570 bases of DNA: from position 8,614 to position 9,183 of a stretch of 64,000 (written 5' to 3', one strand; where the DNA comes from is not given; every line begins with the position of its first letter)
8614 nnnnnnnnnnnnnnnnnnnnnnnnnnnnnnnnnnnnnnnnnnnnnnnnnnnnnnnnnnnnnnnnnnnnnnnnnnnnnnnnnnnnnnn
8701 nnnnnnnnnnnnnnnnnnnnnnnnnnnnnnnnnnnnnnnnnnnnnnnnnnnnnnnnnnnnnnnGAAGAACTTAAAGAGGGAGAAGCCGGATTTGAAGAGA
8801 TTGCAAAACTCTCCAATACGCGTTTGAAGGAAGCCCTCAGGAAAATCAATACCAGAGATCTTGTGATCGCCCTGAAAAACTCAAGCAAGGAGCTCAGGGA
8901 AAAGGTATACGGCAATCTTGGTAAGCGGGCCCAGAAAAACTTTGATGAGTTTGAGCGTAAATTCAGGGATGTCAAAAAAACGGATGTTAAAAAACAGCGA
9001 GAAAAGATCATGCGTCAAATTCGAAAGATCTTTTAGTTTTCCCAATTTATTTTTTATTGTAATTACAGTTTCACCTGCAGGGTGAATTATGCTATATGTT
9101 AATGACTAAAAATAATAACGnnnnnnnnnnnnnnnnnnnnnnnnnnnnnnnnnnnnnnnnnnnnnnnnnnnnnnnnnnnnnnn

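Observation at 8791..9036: FliG C-terminal-like domain fused to a GH57 alpha-glucan enzyme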

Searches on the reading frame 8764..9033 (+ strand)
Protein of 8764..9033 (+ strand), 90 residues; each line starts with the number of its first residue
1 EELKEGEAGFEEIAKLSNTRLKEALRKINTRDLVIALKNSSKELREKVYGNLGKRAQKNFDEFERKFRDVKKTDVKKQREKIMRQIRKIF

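Call 23: search_protein_representatives(protein=window:8764-9033:+)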
Query: 90 residues. Proteins with E-value up to 0.001 (for the whole library): 297; up to 1e-10: 4; up to 1e-30: 0. The best 150 are listed.
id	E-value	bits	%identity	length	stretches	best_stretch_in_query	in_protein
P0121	2.9e-12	62.7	33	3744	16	35-77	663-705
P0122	4.0e-12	62.3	31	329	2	10-89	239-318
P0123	6.5e-12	61.6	28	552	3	6-86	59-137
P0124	1.0e-11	60.9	30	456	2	2-87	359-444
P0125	2.0e-10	56.9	36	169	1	9-89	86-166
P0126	8.4e-10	54.9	39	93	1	6-88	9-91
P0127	8.6e-10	54.9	35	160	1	6-90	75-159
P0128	2.2e-09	53.6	31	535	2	9-89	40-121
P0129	3.6e-09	52.9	35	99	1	6-90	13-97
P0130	6.9e-09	52.0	38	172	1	5-90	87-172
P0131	9.9e-09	51.5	31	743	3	10-88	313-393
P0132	1.6e-08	50.8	32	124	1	6-90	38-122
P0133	4.2e-08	49.5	36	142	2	10-89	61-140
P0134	4.6e-08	49.4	30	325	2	9-85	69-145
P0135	6.1e-08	49.0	35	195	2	10-63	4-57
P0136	6.4e-08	48.9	31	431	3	9-87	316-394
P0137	6.9e-08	48.8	33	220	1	8-90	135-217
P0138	1.0e-07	48.3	26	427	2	7-88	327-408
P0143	6.1e-07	45.8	38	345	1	5-89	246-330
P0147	8.3e-07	45.4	24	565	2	8-88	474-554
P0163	3.9e-06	43.3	24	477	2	2-88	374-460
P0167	4.2e-06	43.1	29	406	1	9-86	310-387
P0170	4.8e-06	43.0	38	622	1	1-89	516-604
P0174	5.0e-06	42.9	35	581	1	9-87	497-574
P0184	8.7e-06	42.1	29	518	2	9-87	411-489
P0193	1.4e-05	41.5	35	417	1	3-85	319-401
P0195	1.4e-05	41.5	35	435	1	7-89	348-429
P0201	1.7e-05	41.2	38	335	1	1-89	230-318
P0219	2.7e-05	40.6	25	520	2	2-85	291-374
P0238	5.0e-05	39.7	27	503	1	8-86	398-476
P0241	5.3e-05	39.6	33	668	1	2-89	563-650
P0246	6.0e-05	39.5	28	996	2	8-88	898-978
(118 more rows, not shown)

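Call 24: search_protein_families(library=pfam, proteins=[P0123, P0124, P0128, P0131, P0147, P0163, P0170, P0174, P0184, P0241], max_evalue=0.0001)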
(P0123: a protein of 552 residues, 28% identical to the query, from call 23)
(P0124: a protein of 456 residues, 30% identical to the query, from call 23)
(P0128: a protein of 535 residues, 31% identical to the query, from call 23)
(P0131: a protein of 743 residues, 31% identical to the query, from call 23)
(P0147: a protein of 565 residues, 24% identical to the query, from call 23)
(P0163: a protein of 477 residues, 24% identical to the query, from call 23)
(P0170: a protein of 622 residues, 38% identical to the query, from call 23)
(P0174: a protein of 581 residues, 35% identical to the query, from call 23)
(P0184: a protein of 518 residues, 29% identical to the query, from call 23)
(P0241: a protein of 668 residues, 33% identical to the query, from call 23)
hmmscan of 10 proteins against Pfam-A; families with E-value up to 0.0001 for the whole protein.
P0123 (552 aa): 1 family
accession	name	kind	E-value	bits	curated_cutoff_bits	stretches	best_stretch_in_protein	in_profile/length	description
PF01706.21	FliG_C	-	5.4e-69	229.8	23.3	4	432-532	8-108/108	FliG C-terminal domain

P0124 (456 aa): 4 families
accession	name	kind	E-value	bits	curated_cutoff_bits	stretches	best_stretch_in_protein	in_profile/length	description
PF01706.21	FliG_C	-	3.6e-64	214.2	23.3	2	187-294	1-108/108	FliG C-terminal domain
PF14841.11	FliG_M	-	6.8e-18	65.1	25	1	84-157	2-75/76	FliG middle domain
PF13475.11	DUF4116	-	3.1e-06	27.1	24.9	1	9-50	3-45/49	Domain of unknown function (DUF4116)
PF03448.22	MgtE_N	-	6e-05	23.9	25.9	0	212-263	48-99/102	MgtE intracellular N domain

P0128 (535 aa): 1 family
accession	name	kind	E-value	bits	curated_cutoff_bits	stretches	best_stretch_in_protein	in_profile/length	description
PF01706.21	FliG_C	-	4.3e-51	172.2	23.3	2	39-128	19-107/108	FliG C-terminal domain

P0131 (743 aa): 6 families
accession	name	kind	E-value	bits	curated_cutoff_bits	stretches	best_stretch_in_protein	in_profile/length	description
PF01706.21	FliG_C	-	1.6e-41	141.3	23.3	3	522-610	20-106/108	FliG C-terminal domain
PF04542.20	Sigma70_r2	-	1e-14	54.5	24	1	21-87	1-69/71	Sigma-70 region 2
PF08281.18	Sigma70_r4_2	-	8.1e-13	48.2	25.7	1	119-171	2-54/54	Sigma-70, region 4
PF04545.22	Sigma70_r4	-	1.3e-08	34.7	24.1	1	124-173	1-50/50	Sigma-70, region 4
PF18967.5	PycTM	-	3.6e-05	24.5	27.2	0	298-339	35-78/107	Pycsar effector protein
PF07638.17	Sigma70_ECF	-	3.6e-05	24.2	21.1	0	45-175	51-183/185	ECF sigma factor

P0147 (565 aa): 1 family
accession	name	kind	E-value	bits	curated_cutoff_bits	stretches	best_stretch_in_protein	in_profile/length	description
PF01706.21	FliG_C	-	5.5e-38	130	23.3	2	474-561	19-106/108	FliG C-terminal domain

P0163 (477 aa): 5 families
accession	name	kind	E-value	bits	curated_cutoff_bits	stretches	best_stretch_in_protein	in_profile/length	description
PF01706.21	FliG_C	-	4.5e-61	204.3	23.3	2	216-320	3-107/108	FliG C-terminal domain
PF14841.11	FliG_M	-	7.4e-13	49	25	1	120-165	4-49/76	FliG middle domain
PF13475.11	DUF4116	-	2.6e-07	30.5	24.9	0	43-83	3-44/49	Domain of unknown function (DUF4116)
PF03448.22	MgtE_N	-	2.8e-07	31.4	25.9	0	129-220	3-89/102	MgtE intracellular N domain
PF14842.11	FliG_N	-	4.1e-06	27.8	25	0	129-204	5-82/104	FliG N-terminal domain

P0170 (622 aa): 4 families
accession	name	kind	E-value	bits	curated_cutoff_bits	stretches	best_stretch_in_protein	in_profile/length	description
PF02154.20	FliM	-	1.1e-68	231.3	27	1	58-247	2-192/192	Flagellar motor switch protein FliM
PF01706.21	FliG_C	-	1e-43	148.4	23.3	1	505-611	1-107/108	FliG C-terminal domain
PF14841.11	FliG_M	-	1.2e-24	86.7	25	1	403-473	1-71/76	FliG middle domain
PF14842.11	FliG_N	-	6.6e-10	40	25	1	414-509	4-97/104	FliG N-terminal domain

P0174 (581 aa): 2 families
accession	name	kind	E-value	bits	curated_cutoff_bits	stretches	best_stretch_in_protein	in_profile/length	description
PF01706.21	FliG_C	-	7.2e-22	78.1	23.3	1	493-577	16-101/108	FliG C-terminal domain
PF04932.20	Wzy_C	-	3.9e-21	75.8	31.7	1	198-368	3-147/149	O-Antigen ligase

P0184 (518 aa): 3 families
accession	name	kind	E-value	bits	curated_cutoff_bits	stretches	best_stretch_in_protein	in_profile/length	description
PF01706.21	FliG_C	-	2.6e-60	201.8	23.3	2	395-499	4-108/108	FliG C-terminal domain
PF14841.11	FliG_M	-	1.5e-09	38.3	25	1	27-64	2-39/76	FliG middle domain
PF03448.22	MgtE_N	-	2.4e-05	25.2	25.9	0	162-206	49-93/102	MgtE intracellular N domain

P0241 (668 aa): 4 families
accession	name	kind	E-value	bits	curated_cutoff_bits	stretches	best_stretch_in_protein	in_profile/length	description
PF01706.21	FliG_C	-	7.2e-44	148.9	23.3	1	553-658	3-108/108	FliG C-terminal domain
PF01052.25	FliMN_C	-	8.9e-30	102.9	23.8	2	340-403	6-69/73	Type III flagellar switch regulator (C-ring) FliN C-term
PF14841.11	FliG_M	-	3.8e-24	85.1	25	1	449-520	1-72/76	FliG middle domain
PF14842.11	FliG_N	-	1.9e-05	25.6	25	0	461-542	5-84/104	FliG N-terminal domain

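Call 25: search_protein_families(library=pfam, proteins=[P0121, P0136, P0138, P0167, P0193, P0195, P0238, P0246, P0219, P0125], max_evalue=0.0001)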
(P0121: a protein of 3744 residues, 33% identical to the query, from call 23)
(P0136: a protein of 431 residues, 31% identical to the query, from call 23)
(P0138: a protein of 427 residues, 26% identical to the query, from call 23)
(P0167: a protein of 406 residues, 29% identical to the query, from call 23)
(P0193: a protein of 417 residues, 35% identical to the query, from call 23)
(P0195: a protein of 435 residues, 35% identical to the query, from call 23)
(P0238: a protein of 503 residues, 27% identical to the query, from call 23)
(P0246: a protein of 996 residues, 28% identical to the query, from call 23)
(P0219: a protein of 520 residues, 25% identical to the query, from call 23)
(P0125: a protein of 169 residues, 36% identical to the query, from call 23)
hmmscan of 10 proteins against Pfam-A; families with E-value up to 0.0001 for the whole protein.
P0121 (3744 aa): 3 families
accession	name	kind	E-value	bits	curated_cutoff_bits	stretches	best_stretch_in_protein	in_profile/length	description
PF13516.12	LRR_6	-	4.7e-20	70.4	23.4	0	3181-3203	2-24/24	Leucine Rich repeat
PF06133.16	Com_YlbF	-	1.4e-09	38.8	23.9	0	986-1013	7-34/105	Control of competence regulator ComK, YlbF/YmcA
PF20302.4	HisK-N-like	-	3.4e-07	31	27.8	0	547-602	21-75/132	HisK-N-like globin domain of the ASK signalosome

P0136 (431 aa): 1 family
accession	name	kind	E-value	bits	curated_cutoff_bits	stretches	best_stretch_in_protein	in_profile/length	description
PF01706.21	FliG_C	-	1.5e-40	138.2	23.3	3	197-288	18-108/108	FliG C-terminal domain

P0138 (427 aa): 3 families
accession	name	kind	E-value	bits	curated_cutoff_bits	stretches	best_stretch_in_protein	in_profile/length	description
PF01706.21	FliG_C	-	1.1e-75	251.3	23.3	2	153-260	2-108/108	FliG C-terminal domain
PF14841.11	FliG_M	-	1.6e-12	47.9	25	1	53-123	2-74/76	FliG middle domain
PF03448.22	MgtE_N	-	1.4e-06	29.2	25.9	0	293-377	6-90/102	MgtE intracellular N domain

P0167 (406 aa): 4 families
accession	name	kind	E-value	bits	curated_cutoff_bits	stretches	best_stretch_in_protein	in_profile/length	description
PF14842.11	FliG_N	-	8.5e-28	97.5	25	2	79-180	2-103/104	FliG N-terminal domain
PF01706.21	FliG_C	-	1e-26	93.8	23.3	1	292-398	2-108/108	FliG C-terminal domain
PF14841.11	FliG_M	-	6.6e-22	78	25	1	191-259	3-71/76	FliG middle domain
PF03448.22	MgtE_N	-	1.8e-05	25.7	25.9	0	161-235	14-85/102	MgtE intracellular N domain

P0193 (417 aa): 3 families
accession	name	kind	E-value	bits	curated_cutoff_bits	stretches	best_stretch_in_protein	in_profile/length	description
PF01706.21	FliG_C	-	9.2e-23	81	23.3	1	326-403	21-98/108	FliG C-terminal domain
PF12833.13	HTH_18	-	2.4e-22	79.4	33.6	1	14-93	1-80/80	Helix-turn-helix domain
PF00165.29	HTH_AraC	-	9.2e-15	54.8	26.6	1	53-91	1-41/42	Bacterial regulatory helix-turn-helix proteins, AraC family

P0195 (435 aa): 2 families
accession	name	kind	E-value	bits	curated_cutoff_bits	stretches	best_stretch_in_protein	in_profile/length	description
PF01706.21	FliG_C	-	3.6e-18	66.3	23.3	1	351-434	21-105/108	FliG C-terminal domain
PF01618.21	MotA_ExbB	-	6.1e-08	32.9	22.9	1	100-161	6-68/127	MotA/TolQ/ExbB proton channel family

P0238 (503 aa): 2 families
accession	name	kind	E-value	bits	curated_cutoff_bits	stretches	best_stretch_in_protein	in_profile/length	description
PF01706.21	FliG_C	-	6.7e-26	91.1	23.3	1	382-485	5-106/108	FliG C-terminal domain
PF01618.21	MotA_ExbB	-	8.3e-08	32.5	22.9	1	100-211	5-124/127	MotA/TolQ/ExbB proton channel family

P0246 (996 aa): 4 families
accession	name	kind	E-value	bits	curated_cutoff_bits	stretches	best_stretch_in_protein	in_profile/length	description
PF01706.21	FliG_C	-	4.3e-70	233.3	23.3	2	880-987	1-108/108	FliG C-terminal domain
PF02154.20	FliM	-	2.9e-60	203.9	27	1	38-228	1-192/192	Flagellar motor switch protein FliM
PF13475.11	DUF4116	-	1.5e-51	172.1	24.9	4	440-484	3-48/49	Domain of unknown function (DUF4116)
PF14841.11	FliG_M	-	9.9e-25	87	25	1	610-682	2-74/76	FliG middle domain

P0219 (520 aa): 3 families
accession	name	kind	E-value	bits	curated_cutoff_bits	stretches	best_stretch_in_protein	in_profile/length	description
PF01706.21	FliG_C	-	5.8e-52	175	23.3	2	282-386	4-108/108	FliG C-terminal domain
PF03448.22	MgtE_N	-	1e-07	32.8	25.9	0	306-354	14-62/102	MgtE intracellular N domain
PF14841.11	FliG_M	-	1.9e-06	28.4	25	1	184-249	4-70/76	FliG middle domain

P0125 (169 aa): 1 family
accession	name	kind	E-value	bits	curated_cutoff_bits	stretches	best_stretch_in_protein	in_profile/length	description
PF01706.21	FliG_C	-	1e-14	55.2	23.3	1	85-168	19-102/108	FliG C-terminal domain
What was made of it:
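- FliG_C is a promiscuous module in other non-FliG proteins: ECF sigma factor, AraC, Wzy_C and MotA/ExbB fusions, and tandem arrays (calls 24, 25). MotA_ExbB-FliG_C fusion proteins exist (P0195, P0238; call 25).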

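Call 45: predict_structure(alignment_id=A2)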
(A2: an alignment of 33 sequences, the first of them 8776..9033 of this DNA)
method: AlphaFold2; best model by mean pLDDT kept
length: 86 residues; sequences in the alignment: 33
mean_pLDDT: 89.9   pTM: 0.75
mean pLDDT of the five models: 89.9, 88.9, 88.9, 88.2, 88.0
residues with pLDDT >= 90: 62; 70-90: 20; 50-70: 3; < 50: 1
segments of 3 or more residues with pLDDT < 50: none
pLDDT, mean of each block of 10 residues (from residue 1): 75 92 93 92 94 94 90 92 86
secondary structure, 60 per line:
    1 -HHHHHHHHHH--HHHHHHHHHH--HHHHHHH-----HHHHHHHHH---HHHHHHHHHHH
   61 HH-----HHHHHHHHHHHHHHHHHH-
elements in order: H2-11 H14-23 H26-32 H38-46 H50-62 H68-85
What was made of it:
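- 8776..9033 (+): FliG_CC-like six-helix domain (residues 440-525), net charge +11. Tail-only AlphaFold model pLDDT 89.9 with six helices (call 45).
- On FliG_C domain family (Pfam PF01706): AlphaFold tail model at pLDDT 89.9 with six helices (call 45).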

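Call 48: fold_search(model_id=the predicted structure, library=pdb)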
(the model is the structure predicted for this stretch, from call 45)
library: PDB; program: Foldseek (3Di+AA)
matches with E <= 10: 47; with E <= 0.001: 7
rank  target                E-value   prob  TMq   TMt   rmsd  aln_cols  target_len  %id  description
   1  4fhr_B                2.8e-04  1.00  0.87  0.37   1.2        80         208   38  Crystal structure of the complex between the flagellar motor proteins FliG and FliM. (released 2012-08-22)
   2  1qc7_B                3.3e-04  1.00  0.88  0.85   1.1        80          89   38  T. MARITIMA FLIG C-TERMINAL DOMAIN (released 1999-08-13)
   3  3ajc                  3.9e-04  1.00  0.90  0.37   0.8        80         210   38  Structure of the MC domain of FliG (PEV), a CW-biased mutant (released 2011-05-11)
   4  1lkv                  4.1e-04  1.00  0.85  0.36   1.4        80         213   38  Crystal Structure of the Middle and C-terminal Domains of the Flagellar Rotor Protein FliG (released 2002-07-10)
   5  3usw                  5.4e-04  1.00  0.86  0.36   1.3        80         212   35  Crystal structure of FliG (residues 86-343) from H. pylori (released 2011-12-14)
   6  8ucs_H                6.8e-04  1.00  0.86  0.84   1.1        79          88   33  Cryo-EM structure of the flagellar MotAB stator bound to FliG (released 2024-01-24)
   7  1qc7_A                8.0e-04  1.00  0.88  0.76   1.0        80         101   38  T. MARITIMA FLIG C-TERMINAL DOMAIN (released 1999-08-13)
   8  8umx_B                1.6e-03  1.00  0.86  0.24   1.2        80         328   24  Cryo-EM structure of a single subunit of a Clockwise-locked form of the Salmonella enterica Typhimurium flagellar C-ri (released 2024-01-24)
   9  3hjl                  1.8e-03  1.00  0.85  0.24   1.4        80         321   34  The structure of full-length FliG from Aquifex aeolicus (released 2010-08-04)
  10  3usy_A                1.9e-03  1.00  0.86  0.34   1.2        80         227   35  Crystal structure of Flig (residue 116-343) from H. Pylori (released 2011-12-14)
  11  3usy_B                2.6e-03  1.00  0.86  0.34   1.3        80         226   35  Crystal structure of Flig (residue 116-343) from H. Pylori (released 2011-12-14)
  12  8wiw_3                3.6e-03  1.00  0.85  0.25   1.3        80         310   24  Cryo-EM structure of the flagellar C ring in the CW state (released 2024-09-04)
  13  9n49_G                3.6e-03  1.00  0.84  0.24   1.4        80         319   24  C-ring - single subunit of the 34-mer CCW flagellar switch complex - FliF, FliG, FliM, and FliN from Salmonella (released 2025-03-12)
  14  8wo5_B5               4.5e-03  1.00  0.85  0.25   1.4        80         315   24  Cryo-EM structure of the intact flagellar motor-hook complex in the CCW state (released 2024-09-04)
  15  8umd_B                1.2e-02  1.00  0.83  0.23   1.5        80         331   24  Cryo-EM structure of a single subunit of a Counterclockwise-locked form of the Salmonella enterica Typhimurium flagell (released 2024-01-24)
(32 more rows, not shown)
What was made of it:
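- On FliG_C domain family (Pfam PF01706): Foldseek TM 0.85-0.90 and rmsd 0.8-1.4 A to 1qc7, 3ajc, 4fhr and 8ucs (call 48).
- The predicted fold matches FliG in the MotAB-bound structure 8ucs_H (TM 0.86; call 48).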

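Call 49: list_cluster_members(proteins=[P0122, P0143, P0201, P0195, P0238, P0174, P0193, P0131, P0123, P0137])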
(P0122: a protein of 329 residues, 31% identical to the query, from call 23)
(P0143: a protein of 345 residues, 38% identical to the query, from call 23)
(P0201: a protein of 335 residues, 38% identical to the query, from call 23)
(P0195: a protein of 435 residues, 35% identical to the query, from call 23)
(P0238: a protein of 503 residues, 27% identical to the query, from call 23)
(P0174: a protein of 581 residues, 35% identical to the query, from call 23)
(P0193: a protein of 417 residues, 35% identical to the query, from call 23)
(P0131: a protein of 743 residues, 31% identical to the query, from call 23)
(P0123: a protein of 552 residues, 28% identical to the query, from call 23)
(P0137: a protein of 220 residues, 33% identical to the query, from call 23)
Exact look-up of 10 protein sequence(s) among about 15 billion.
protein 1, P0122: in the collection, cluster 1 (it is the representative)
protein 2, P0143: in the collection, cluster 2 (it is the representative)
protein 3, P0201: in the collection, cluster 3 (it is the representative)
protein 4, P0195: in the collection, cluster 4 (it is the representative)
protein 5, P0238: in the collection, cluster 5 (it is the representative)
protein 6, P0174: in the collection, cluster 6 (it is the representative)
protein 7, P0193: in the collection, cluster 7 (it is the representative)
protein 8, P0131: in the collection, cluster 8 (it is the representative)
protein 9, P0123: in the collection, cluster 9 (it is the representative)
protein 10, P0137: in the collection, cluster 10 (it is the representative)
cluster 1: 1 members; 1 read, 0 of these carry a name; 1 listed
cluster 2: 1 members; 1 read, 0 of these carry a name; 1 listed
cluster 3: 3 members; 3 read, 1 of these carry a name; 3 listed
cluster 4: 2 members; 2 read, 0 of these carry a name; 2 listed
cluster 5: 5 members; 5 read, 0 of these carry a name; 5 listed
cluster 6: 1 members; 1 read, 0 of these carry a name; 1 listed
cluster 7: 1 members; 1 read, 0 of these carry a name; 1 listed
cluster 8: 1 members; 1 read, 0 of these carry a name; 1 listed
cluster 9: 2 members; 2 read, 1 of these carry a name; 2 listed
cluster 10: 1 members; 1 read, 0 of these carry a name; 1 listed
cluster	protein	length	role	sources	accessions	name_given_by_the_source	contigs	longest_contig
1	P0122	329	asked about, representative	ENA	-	-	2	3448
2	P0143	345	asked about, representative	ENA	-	-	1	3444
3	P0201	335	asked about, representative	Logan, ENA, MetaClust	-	\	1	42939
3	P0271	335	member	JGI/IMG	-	-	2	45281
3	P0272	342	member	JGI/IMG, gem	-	-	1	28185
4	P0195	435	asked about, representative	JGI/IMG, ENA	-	-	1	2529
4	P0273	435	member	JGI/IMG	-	-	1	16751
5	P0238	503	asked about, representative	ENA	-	-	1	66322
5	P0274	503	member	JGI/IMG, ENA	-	-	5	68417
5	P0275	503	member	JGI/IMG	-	-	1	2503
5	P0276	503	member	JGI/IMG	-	-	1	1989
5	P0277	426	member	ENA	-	-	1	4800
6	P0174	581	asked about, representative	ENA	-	-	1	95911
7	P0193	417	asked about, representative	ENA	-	-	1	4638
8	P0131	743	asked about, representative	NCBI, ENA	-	-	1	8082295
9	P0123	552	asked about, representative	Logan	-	-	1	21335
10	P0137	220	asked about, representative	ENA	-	-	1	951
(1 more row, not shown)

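Call 62: find_encoding_contigs(protein=P0238, flank=8000, max_places=3)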
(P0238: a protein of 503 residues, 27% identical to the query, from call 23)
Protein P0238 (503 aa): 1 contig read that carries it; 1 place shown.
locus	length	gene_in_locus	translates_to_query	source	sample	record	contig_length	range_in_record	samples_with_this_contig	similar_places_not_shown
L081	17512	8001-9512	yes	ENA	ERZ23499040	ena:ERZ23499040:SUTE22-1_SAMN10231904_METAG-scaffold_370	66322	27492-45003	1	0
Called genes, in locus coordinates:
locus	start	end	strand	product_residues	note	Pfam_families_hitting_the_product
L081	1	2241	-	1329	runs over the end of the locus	PF06452:CBM9_1 (faint), PF13620:CarboxypepD_reg (faint), PF07494:Reg_prop (faint), PF23748:Beta-prop_LRRK2 (faint), PF07495:Y_Y_Y, PF00512:HisKA (faint), PF02518:HATPase_c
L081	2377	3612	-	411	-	PF00072:Response_reg, PF07228:SpoIIE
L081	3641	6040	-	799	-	PF07494:Reg_prop (weak), PF07495:Y_Y_Y, PF00512:HisKA, PF02518:HATPase_c, PF00072:Response_reg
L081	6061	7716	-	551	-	-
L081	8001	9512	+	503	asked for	PF01618:MotA_ExbB, PF01706:FliG_C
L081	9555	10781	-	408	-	PF01208:URO-D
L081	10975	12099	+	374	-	PF02012:BNR (faint), PF13088:BNR_2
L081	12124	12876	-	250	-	PF04909:Amidohydro_2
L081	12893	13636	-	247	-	PF04909:Amidohydro_2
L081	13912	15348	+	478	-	PF14885:GHL15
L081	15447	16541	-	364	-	PF01408:GFO_IDH_MocA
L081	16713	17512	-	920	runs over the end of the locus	PF01839:FG-GAP (faint), PF13517:FG-GAP_3, PF07593:UnbV_ASPIC, PF18962:Por_Secre_tail (weak), PF13860:FlgD_ig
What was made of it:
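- One of them sits on a contig with T9SS Por_Secre_tail and Y_Y_Y two-component genes and no flagellar genes within 17 kb (call 62).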
